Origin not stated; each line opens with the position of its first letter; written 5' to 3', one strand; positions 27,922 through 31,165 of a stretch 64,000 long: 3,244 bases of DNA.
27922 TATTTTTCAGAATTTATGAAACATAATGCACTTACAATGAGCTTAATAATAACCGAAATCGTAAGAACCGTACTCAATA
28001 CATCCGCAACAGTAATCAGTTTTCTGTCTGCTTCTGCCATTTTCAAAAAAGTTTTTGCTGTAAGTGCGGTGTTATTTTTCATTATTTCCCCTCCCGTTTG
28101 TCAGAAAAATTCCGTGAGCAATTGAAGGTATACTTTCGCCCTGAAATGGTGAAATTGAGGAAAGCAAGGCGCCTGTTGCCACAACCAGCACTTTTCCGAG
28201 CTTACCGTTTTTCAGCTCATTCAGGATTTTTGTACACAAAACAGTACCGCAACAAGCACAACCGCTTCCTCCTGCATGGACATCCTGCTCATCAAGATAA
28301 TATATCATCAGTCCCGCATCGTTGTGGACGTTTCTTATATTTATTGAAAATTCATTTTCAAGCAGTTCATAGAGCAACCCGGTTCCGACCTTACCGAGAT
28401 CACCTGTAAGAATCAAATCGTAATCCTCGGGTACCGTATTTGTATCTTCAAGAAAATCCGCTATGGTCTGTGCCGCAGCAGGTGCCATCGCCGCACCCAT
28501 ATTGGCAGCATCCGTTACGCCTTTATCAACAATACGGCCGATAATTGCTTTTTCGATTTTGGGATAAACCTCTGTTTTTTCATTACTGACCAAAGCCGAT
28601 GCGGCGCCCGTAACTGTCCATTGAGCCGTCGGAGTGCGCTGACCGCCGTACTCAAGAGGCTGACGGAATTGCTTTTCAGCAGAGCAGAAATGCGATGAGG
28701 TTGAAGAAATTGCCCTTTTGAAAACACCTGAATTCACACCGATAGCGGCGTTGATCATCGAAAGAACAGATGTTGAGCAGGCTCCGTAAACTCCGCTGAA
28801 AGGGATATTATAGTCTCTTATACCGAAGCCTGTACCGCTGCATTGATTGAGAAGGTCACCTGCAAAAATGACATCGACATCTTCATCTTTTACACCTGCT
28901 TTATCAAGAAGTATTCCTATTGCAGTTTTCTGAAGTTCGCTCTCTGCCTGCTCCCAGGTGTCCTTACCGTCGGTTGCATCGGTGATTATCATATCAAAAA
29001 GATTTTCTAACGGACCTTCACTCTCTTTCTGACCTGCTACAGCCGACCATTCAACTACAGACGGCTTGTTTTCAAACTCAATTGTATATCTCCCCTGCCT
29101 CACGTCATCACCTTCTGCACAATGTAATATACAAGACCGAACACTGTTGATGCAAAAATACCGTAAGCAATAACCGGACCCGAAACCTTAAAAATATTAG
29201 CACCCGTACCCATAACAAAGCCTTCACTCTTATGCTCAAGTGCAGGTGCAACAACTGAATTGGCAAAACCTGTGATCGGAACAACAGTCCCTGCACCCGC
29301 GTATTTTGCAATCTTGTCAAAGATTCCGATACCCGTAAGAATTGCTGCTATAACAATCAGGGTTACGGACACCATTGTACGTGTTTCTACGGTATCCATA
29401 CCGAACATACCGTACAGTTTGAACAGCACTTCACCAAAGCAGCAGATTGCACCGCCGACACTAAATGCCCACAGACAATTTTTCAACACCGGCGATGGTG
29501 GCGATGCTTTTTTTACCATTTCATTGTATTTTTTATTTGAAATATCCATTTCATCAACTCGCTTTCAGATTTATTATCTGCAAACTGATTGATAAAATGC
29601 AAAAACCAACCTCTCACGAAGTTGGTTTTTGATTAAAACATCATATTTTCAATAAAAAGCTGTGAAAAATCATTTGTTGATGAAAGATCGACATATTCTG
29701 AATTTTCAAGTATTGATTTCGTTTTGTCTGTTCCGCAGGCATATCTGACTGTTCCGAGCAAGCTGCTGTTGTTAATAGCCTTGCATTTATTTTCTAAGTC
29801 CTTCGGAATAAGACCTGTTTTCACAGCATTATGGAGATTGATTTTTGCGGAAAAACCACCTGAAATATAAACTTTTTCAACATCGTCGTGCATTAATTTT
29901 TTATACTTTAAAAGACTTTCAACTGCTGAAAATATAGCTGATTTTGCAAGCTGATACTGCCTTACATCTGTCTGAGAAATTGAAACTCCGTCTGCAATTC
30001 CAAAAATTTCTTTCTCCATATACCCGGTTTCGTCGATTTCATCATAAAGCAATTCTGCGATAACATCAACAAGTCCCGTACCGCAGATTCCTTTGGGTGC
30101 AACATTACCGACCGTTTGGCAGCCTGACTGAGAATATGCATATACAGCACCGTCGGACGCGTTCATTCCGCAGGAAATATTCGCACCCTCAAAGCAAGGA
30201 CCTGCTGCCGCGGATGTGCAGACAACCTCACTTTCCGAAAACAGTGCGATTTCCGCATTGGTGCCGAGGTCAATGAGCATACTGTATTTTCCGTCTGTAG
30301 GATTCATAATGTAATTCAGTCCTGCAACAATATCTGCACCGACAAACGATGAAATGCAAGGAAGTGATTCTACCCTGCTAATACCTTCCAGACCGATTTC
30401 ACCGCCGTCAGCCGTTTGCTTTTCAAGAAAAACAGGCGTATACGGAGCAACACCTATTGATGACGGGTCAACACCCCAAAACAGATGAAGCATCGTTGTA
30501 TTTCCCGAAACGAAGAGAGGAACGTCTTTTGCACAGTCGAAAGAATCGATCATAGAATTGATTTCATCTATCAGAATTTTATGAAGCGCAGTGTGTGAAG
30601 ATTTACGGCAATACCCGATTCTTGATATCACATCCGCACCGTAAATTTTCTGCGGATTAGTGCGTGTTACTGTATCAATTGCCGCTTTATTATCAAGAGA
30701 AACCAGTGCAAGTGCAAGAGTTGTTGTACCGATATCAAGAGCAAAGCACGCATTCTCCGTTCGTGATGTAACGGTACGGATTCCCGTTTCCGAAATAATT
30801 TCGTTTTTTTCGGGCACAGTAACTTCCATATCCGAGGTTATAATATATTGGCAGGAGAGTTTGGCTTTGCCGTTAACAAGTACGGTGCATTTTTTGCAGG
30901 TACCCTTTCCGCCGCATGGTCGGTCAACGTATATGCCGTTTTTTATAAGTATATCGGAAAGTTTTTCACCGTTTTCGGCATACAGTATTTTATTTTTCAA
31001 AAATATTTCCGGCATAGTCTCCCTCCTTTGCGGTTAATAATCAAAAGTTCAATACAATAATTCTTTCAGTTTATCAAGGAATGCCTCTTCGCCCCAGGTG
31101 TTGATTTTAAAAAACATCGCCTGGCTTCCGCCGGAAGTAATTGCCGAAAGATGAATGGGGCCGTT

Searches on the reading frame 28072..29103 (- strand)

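Call 67: search_protein_families(library=pfam, proteins=[window:28072-29103:-], max_evalue=0.00001)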
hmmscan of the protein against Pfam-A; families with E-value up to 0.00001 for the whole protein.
window:28072-29103:- (343 aa): 1 family
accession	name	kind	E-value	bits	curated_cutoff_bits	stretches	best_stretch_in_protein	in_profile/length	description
PF07451.17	SpoVAD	-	8.6e-132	439.3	22.1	1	4-334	1-328/329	Stage V sporulation protein AD (SpoVAD)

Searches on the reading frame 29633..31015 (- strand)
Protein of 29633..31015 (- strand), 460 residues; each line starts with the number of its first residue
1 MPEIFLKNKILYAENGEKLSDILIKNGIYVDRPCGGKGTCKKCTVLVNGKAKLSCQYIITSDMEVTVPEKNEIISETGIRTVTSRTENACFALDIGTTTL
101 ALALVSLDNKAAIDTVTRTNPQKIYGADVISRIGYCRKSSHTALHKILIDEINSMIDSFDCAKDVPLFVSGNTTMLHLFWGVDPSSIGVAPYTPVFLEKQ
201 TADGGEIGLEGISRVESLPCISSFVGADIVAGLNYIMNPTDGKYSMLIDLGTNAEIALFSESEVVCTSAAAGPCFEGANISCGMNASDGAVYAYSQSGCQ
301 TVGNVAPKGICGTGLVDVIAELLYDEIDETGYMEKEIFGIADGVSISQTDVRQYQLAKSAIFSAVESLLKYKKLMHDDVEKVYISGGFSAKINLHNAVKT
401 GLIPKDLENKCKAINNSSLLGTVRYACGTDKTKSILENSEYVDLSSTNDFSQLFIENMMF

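Call 67: search_protein_families(library=pfam, proteins=[window:29633-31015:-], max_evalue=0.00001)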
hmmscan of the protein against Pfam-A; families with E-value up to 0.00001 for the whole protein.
window:29633-31015:- (460 aa): 2 families
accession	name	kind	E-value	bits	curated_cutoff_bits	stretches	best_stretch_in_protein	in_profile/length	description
PF14574.11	RACo_C_ter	-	2.6e-50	171.3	27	1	244-460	2-249/261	C-terminal domain of RACo the ASKHA domain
PF17651.6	Raco_middle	-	6e-40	137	26.8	1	91-234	3-156/163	RACo middle region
